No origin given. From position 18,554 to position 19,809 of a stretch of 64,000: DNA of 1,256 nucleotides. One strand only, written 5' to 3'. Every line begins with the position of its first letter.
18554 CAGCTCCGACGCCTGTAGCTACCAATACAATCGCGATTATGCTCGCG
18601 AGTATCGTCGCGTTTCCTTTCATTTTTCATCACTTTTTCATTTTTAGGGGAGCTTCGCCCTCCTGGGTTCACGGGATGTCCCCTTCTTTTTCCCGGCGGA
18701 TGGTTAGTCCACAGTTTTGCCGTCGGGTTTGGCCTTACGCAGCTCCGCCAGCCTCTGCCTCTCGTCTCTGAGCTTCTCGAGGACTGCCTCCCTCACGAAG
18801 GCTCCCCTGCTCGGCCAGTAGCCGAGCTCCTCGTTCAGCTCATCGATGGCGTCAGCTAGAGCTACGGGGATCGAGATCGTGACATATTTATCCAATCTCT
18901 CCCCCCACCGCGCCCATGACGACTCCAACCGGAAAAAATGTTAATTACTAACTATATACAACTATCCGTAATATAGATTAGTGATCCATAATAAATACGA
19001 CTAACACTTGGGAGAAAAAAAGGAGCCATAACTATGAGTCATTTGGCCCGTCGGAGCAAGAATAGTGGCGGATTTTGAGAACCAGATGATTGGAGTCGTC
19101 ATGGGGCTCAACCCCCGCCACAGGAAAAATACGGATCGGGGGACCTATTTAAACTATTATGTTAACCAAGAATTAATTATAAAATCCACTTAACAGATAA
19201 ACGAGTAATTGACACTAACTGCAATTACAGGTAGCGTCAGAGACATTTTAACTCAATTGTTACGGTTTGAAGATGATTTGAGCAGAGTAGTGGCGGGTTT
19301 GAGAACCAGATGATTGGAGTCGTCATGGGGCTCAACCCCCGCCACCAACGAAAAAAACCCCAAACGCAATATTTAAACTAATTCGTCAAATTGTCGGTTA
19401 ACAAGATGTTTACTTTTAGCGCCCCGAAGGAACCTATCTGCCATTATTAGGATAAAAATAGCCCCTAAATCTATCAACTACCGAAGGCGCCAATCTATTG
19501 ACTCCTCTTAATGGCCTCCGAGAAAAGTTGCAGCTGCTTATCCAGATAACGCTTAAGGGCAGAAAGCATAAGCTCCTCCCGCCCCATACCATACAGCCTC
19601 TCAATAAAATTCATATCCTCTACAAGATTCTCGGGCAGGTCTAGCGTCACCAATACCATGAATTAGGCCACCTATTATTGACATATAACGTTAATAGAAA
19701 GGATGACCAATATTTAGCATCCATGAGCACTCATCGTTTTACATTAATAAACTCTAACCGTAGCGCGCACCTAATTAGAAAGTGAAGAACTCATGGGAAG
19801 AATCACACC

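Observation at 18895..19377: Two tandem TATA-driven hairpin elements whose apical 16 nt are complementary to the 5' end of the RHH gene that heads the fibre operon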

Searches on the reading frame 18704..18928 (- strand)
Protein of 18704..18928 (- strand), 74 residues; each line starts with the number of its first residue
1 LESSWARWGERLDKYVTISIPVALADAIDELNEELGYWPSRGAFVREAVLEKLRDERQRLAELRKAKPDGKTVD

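Call 12: search_protein_families(library=pfam, proteins=[window:18704-18928:-], max_evalue=0.01)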
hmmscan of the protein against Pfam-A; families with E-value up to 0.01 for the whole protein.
window:18704-18928:- (74 aa): 2 families
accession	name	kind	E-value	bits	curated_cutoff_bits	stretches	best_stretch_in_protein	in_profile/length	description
PF01402.27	RHH_1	-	9.3e-07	29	20.5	1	16-53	2-37/39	Ribbon-helix-helix protein, copG family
PF17723.7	RHH_8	-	0.0096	16.5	25.4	0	15-64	5-53/119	Ribbon-Helix-Helix transcriptional regulator family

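Call 15: find_homologous_proteins(query=window:18704-18928:-, max_evalue=0.001)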
Query window:18704-18928:- (74 aa): 63 proteins with E <= 0.001 among 63 candidates.
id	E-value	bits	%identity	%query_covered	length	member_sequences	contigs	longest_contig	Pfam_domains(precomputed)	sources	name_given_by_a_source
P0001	1.8e-29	119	84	93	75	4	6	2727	-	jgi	-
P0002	7.6e-29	117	84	93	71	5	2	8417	PF01402.28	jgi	-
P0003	1.7e-28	116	81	95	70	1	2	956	PF01402.28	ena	-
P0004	4.3e-28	114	87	85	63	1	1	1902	PF01402.28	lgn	-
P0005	4.3e-28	114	87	85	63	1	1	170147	PF01402.28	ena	-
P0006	5.4e-28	114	79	97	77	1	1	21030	PF01402.28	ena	-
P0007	1.2e-27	113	84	86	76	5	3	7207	-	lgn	-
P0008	1.6e-27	113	81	95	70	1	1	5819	-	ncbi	-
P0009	1.6e-27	113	86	85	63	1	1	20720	PF01402.28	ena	-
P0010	3.5e-27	112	86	85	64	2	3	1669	PF01402.28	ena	-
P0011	2.3e-26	109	86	85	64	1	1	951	PF01402.28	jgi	-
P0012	3.6e-26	108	88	85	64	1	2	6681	PF01402.28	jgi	-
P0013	4.7e-26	108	87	82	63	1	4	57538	PF01402.28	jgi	jgi:Arc/MetJ-type ribon-helix-helix transcriptional regulator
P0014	5.5e-26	108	86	85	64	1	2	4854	PF01402.28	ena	-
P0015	8.4e-26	107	90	78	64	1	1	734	PF01402.28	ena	-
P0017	1.9e-25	106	86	85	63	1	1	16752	PF01402.28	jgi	jgi:Arc/MetJ-type ribon-helix-helix transcriptional regulator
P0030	3.4e-19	86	82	61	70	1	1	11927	PF01402.28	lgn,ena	-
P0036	1.0e-17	82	68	77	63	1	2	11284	-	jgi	-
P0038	2.2e-17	80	71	76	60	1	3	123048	-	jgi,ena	-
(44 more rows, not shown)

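Call 17: find_encoding_contigs(protein=P0005, flank=6000, max_places=3)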
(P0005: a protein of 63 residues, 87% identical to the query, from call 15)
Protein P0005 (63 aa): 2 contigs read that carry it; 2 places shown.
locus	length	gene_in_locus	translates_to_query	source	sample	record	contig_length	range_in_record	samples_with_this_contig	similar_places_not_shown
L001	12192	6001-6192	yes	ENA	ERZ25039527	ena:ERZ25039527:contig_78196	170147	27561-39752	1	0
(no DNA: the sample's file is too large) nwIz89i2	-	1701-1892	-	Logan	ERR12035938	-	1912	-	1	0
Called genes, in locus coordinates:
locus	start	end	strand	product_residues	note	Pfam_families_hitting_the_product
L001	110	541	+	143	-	-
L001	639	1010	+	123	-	PF03551:PadR (faint)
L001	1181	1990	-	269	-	PF00702:Hydrolase, PF13419:HAD_2, PF13242:Hydrolase_like (weak)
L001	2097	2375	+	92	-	-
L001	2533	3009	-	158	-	PF01105:EMP24_GP25L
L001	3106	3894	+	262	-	PF12146:Hydrolase_4 (faint), PF00561:Abhydrolase_1, PF12697:Abhydrolase_6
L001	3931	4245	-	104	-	PF02452:PemK_toxin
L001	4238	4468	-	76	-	PF24434:DUF7557 (weak)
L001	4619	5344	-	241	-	PF01209:Ubie_methyltran (faint), PF02353:CMAS (weak), PF13489:Methyltransf_23, PF07021:MetW, PF13847:Methyltransf_31, PF08241:Methyltransf_11, PF08242:Methyltransf_12, PF13649:Methyltransf_25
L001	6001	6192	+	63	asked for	PF01402:RHH_1 (weak)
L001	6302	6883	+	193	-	-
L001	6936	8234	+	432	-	-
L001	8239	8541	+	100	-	-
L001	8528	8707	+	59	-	-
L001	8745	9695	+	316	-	-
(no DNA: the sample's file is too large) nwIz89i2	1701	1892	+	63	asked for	PF01402:RHH_1 (weak)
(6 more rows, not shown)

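Call 18: find_encoding_contigs(protein=P0006, flank=6000, max_places=3)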
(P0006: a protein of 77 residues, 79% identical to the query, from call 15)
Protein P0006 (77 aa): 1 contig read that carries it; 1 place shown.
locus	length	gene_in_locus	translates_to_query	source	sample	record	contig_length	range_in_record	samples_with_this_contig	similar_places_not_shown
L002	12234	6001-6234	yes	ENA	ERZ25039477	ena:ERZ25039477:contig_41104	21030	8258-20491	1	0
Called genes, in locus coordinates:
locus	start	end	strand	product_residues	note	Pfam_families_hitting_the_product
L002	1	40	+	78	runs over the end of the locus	PF00861:Ribosomal_L18p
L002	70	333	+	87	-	PF00333:Ribosomal_S5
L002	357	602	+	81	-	PF03719:Ribosomal_S5_C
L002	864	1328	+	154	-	PF00828:Ribosomal_L27A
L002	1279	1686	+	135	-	PF00344:SecY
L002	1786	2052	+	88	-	PF00344:SecY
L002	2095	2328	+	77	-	-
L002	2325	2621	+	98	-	-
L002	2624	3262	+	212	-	PF00406:ADK, PF13207:AAA_17, PF05191:ADK_lid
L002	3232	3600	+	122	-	-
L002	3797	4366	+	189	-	-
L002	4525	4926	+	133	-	-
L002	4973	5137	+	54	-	-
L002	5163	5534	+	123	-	-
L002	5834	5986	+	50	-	-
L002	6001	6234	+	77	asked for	PF01402:RHH_1 (weak)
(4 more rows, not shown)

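Call 19: find_encoding_contigs(protein=P0013, flank=6000, max_places=4)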
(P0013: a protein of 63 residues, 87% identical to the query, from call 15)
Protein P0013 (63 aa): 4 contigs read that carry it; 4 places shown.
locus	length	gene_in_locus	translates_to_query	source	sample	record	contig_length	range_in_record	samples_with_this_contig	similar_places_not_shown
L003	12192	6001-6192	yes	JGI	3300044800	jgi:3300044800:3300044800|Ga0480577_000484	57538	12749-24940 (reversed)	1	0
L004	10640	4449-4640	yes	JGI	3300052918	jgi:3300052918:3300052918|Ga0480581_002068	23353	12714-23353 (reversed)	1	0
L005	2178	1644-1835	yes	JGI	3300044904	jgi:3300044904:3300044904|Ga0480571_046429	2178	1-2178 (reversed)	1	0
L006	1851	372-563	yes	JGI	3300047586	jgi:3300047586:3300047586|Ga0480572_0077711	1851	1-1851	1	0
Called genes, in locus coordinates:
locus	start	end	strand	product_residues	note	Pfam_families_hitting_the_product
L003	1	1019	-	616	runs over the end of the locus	PF13559:DUF4129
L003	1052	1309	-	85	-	PF26161:DUF8044 (faint)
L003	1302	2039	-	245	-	-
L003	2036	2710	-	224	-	PF07760:DUF1616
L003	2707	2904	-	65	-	-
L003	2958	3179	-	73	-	-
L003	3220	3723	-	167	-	PF07760:DUF1616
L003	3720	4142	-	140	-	-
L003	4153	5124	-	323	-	PF00535:Glycos_transf_2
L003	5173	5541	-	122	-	-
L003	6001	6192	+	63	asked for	PF01402:RHH_1 (weak)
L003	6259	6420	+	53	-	-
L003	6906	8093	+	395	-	-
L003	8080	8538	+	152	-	-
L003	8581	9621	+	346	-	PF17231:DUF5305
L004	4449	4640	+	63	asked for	PF01402:RHH_1 (weak)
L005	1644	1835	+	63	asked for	PF01402:RHH_1 (weak)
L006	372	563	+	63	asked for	PF01402:RHH_1 (weak)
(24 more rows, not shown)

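Call 24: find_encoding_contigs(protein=P0001, flank=6000, max_places=6)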
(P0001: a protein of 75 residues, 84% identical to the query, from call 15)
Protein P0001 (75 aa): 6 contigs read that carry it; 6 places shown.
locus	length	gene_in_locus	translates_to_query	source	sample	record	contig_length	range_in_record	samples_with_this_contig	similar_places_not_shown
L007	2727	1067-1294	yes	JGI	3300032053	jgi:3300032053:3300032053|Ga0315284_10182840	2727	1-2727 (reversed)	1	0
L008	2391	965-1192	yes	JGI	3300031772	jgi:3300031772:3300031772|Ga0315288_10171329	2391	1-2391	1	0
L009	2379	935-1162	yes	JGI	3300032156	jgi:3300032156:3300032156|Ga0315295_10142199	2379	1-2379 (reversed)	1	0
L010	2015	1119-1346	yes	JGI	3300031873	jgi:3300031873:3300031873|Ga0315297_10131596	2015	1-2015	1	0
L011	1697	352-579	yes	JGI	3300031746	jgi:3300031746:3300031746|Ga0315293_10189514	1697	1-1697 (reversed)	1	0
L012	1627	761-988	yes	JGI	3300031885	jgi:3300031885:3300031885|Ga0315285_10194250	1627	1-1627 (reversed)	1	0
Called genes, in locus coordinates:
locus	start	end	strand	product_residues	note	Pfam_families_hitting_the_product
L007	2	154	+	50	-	?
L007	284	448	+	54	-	-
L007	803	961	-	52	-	-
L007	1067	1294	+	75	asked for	-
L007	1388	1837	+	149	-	-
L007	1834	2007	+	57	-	-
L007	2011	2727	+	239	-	?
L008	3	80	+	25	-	?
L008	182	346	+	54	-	-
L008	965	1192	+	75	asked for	-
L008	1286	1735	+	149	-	-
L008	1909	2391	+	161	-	?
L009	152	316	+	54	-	-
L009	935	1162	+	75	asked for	-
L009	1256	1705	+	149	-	-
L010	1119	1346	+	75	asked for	-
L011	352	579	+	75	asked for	-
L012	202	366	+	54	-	-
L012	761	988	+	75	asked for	-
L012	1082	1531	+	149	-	-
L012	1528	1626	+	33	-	?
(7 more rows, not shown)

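Call 25: find_encoding_contigs(protein=P0008, flank=6000, max_places=3)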
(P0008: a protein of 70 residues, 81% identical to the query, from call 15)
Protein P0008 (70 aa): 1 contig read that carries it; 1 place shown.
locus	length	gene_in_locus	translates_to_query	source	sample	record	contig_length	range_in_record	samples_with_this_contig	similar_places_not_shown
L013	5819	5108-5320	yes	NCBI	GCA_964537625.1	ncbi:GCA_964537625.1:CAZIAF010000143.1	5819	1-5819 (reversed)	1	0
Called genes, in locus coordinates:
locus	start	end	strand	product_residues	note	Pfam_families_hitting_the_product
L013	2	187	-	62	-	?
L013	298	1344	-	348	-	PF04014:MazE_antitoxin (faint), PF01895:PhoU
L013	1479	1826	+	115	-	-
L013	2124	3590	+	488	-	PF13173:AAA_14, PF13635:DUF4143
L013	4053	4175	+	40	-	-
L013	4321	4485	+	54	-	-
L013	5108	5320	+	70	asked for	-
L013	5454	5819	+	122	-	?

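Call 26: find_encoding_contigs(protein=P0002, flank=6000, max_places=4)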
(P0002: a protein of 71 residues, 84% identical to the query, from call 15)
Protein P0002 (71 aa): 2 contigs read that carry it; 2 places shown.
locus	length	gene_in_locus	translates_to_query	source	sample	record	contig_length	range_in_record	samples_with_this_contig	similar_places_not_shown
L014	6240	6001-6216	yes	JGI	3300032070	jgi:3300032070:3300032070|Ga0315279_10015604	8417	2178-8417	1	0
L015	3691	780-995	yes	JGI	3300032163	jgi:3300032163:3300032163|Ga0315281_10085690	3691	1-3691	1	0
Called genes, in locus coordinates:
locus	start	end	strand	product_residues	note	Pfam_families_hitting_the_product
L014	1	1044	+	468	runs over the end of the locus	PF18144:SMODS (faint), PF01909:NTP_transf_2 (weak), PF09249:tRNA_NucTransf2, PF21133:CAA_C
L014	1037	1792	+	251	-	-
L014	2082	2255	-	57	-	-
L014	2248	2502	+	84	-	-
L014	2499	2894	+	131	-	PF01850:PIN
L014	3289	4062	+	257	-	PF02535:Zip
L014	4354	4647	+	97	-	-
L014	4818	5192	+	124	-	-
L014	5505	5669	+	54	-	-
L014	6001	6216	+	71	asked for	PF01402:RHH_1 (weak)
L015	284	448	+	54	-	-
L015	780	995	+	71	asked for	PF01402:RHH_1 (weak)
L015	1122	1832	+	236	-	PF12389:Peptidase_M73 (weak)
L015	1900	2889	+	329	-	PF00717:Peptidase_S24 (weak)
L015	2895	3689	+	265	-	?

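Call 36: find_encoding_contigs(protein=P0009, flank=10000, max_places=2)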
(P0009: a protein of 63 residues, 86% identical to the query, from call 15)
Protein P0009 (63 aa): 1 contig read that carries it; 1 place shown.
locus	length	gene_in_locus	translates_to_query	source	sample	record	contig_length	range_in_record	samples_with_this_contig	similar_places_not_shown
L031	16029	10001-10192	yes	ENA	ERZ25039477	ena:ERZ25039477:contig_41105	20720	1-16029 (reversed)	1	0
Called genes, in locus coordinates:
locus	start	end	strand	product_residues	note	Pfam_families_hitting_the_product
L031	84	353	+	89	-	-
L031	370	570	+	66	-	-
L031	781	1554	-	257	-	-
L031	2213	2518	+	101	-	-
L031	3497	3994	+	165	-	PF00881:Nitroreductase, PF14512:TM1586_NiRdase (weak), PF00881:Nitroreductase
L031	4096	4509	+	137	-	PF00903:Glyoxalase, PF13669:Glyoxalase_4 (weak)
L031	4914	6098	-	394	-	PF07690:MFS_1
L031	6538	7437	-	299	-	PF00072:Response_reg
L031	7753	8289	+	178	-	-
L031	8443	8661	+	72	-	-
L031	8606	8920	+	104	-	-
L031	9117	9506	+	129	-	-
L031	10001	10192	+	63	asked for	PF01402:RHH_1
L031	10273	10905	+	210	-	-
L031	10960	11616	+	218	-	-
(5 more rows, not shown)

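Call 37: find_encoding_contigs(protein=P0017, flank=10000, max_places=2)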
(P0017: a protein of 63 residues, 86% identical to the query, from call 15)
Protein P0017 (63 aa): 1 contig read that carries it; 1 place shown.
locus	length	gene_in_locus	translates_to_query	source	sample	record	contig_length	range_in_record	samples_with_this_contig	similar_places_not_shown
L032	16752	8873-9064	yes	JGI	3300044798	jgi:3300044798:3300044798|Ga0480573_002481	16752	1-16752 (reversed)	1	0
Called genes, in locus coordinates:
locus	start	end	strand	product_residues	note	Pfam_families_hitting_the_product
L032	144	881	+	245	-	PF01548:DEDD_Tnp_IS110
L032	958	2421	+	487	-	PF00149:Metallophos, PF02872:5_nucleotid_C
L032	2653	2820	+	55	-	-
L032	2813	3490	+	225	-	-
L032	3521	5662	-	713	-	-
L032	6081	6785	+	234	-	-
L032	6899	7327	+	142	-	-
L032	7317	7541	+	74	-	-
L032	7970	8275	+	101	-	PF26485:DUF8156 (weak)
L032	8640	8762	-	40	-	-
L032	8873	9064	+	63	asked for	PF01402:RHH_1 (weak)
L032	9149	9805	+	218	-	PF12389:Peptidase_M73 (weak)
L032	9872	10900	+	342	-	PF00717:Peptidase_S24 (weak)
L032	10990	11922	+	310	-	PF17231:DUF5305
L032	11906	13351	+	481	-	PF10342:Kre9_KNH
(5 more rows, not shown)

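Call 38: find_encoding_contigs(protein=P0038, flank=10000, max_places=2)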
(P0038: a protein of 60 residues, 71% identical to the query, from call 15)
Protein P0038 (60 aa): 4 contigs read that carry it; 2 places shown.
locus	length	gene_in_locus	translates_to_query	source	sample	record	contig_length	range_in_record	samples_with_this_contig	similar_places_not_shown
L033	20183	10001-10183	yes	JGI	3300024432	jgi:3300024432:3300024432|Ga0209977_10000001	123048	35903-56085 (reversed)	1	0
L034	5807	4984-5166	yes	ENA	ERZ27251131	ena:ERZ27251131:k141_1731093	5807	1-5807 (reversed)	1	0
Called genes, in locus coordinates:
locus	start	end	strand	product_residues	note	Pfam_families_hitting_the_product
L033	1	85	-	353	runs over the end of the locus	-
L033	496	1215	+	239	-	PF01638:HxlR (faint)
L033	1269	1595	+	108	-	-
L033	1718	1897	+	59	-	-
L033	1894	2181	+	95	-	-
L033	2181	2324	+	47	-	-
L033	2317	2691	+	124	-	-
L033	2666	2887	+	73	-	-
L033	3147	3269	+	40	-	-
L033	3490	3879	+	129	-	-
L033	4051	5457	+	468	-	PF01555:N6_N4_Mtase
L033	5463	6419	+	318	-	-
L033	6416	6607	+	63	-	-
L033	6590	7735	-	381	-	PF01385:OrfB_IS605, PF07282:Cas12f1-like_TNB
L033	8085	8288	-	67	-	-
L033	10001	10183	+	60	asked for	-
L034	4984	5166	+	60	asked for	-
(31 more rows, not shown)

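Call 57: find_encoding_contigs(protein=P0030, flank=10000, max_places=2)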
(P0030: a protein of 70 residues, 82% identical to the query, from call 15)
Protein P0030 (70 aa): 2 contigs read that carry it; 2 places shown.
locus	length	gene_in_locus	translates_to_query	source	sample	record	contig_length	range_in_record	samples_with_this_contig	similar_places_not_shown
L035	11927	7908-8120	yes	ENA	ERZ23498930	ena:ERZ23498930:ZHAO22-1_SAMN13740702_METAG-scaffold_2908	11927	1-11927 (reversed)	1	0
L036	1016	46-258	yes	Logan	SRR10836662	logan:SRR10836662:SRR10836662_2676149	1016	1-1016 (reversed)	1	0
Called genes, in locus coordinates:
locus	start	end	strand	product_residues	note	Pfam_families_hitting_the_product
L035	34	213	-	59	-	-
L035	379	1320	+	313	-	PF13641:Glyco_tranf_2_3 (weak), PF00535:Glycos_transf_2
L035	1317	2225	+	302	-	PF13641:Glyco_tranf_2_3 (faint), PF00535:Glycos_transf_2, PF10111:Glyco_tranf_2_2, PF13632:Glyco_trans_2_3 (weak)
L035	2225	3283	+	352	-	PF13439:Glyco_transf_4 (faint), PF00534:Glycos_transf_1, PF13692:Glyco_trans_1_4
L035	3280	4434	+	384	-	PF04230:PS_pyruv_trans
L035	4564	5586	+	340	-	PF04055:Radical_SAM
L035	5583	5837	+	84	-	-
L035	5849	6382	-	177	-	-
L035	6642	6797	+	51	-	PF01402:RHH_1 (weak)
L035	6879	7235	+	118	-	-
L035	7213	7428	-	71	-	-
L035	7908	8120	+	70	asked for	PF01402:RHH_1 (weak)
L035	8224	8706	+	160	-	-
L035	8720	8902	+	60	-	-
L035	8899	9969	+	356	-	-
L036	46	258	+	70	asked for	PF01402:RHH_1 (weak)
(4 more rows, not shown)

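Call 58: find_encoding_contigs(protein=P0036, flank=10000, max_places=2)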
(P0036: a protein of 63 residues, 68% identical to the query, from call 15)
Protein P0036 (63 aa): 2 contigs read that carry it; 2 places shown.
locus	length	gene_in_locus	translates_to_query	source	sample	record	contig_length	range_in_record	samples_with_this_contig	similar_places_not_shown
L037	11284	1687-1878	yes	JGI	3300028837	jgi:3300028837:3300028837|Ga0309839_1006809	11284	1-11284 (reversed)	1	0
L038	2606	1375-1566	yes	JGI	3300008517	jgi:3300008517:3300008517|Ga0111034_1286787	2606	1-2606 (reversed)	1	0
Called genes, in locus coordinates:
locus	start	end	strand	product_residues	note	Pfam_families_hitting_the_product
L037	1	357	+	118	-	?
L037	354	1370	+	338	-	PF17231:DUF5305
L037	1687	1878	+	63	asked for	-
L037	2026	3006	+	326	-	-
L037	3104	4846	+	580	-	PF05506:PLipase_C_C (faint), PF00801:PKD, PF18911:PKD_4, PF22352:K319L-like_PKD (weak), PF07705:CARDB (faint)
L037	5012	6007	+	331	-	-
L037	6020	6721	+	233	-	-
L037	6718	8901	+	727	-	PF18911:PKD_4, PF00801:PKD, PF22352:K319L-like_PKD (weak), PF00801:PKD, PF18911:PKD_4, PF22352:K319L-like_PKD (weak)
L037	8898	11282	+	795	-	?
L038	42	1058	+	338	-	PF17231:DUF5305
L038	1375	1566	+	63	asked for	-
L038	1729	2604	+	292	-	?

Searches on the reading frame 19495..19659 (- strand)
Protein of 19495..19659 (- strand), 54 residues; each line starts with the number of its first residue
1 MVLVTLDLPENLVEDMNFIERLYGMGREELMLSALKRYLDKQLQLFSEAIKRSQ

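Call 12: search_protein_families(library=pfam, proteins=[window:19495-19659:-], max_evalue=0.01)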
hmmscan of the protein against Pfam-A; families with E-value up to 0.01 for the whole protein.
window:19495-19659:- (54 aa): 0 families

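Call 66: search_solved_structures(query=A6, max_evalue=10)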
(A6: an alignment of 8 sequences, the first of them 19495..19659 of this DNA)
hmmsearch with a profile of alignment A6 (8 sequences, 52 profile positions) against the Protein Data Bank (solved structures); distinct sequences matched with E-value up to 10: 16.
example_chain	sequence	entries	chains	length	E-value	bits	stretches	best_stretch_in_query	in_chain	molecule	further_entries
7by2_A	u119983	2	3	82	0.0069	19.5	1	1-44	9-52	CopG family transcriptional regulator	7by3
5weg_A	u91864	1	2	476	0.015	18.5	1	7-40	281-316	UTP--glucose-1-phosphate uridylyltransferase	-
4me7_E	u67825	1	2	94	0.034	17.3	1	6-42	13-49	Antitoxin EndoAI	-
7dta_A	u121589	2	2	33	0.092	15.9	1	15-36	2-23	SLC2A4 regulator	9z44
1z90_A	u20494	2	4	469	0.22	14.7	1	7-39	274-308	AT3g03250 protein | Probable UTP-glucose-1-phosphate uridylyltransferase 2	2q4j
2icx_A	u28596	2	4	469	0.22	14.7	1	7-39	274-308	Probable UTP-glucose-1-phosphate uridylyltransferase 2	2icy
2k5j_A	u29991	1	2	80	0.43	13.8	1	1-44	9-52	uncharacterized protein yiiF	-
9ga5_A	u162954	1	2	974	0.52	13.5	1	10-46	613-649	UvrABC system protein A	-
3zqj_A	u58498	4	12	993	0.53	13.5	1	10-46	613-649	UVRABC SYSTEM PROTEIN A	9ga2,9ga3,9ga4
7ppr_A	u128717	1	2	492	0.69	13.1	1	8-41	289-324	UTP--glucose-1-phosphate uridylyltransferase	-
1e08_E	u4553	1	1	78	0.86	12.8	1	11-49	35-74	CYTOCHROME C553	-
1dvh_A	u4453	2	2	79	0.88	12.8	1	11-49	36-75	CYTOCHROME C553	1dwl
2j04_B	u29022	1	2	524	1.3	12.3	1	11-34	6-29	YDR362CP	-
8ffz_E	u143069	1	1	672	1.7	11.9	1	12-34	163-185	Transcription factor tau 91 kDa subunit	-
9gc3_B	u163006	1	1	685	1.7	11.9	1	12-34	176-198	Transcription factor tau 91 kDa subunit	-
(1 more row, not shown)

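Call 67: search_protein_families(library=pfam, alignment_id=A6, max_evalue=1)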
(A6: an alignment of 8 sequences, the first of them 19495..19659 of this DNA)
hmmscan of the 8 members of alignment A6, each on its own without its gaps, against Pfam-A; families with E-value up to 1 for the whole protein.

A. member 1, window:19495-19659:- (54 aa): 0 families

B. families by the number of members that match (of 8 scanned): 6 families
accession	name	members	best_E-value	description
PF01704.24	UDPGP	2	0.057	UTP--glucose-1-phosphate uridylyltransferase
PF17908.6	APAF1_C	1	0.02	APAF-1 helical domain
PF01402.27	RHH_1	1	0.033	Ribbon-helix-helix protein, copG family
PF09957.15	VapB_antitoxin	1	0.05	Bacterial antitoxin of type II TA system, VapB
PF15642.11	Tox-ODYAM1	1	0.11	Toxin in Odyssella and Amoebophilus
PF20247.3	DUF6602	1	0.12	Domain of unknown function (DUF6602)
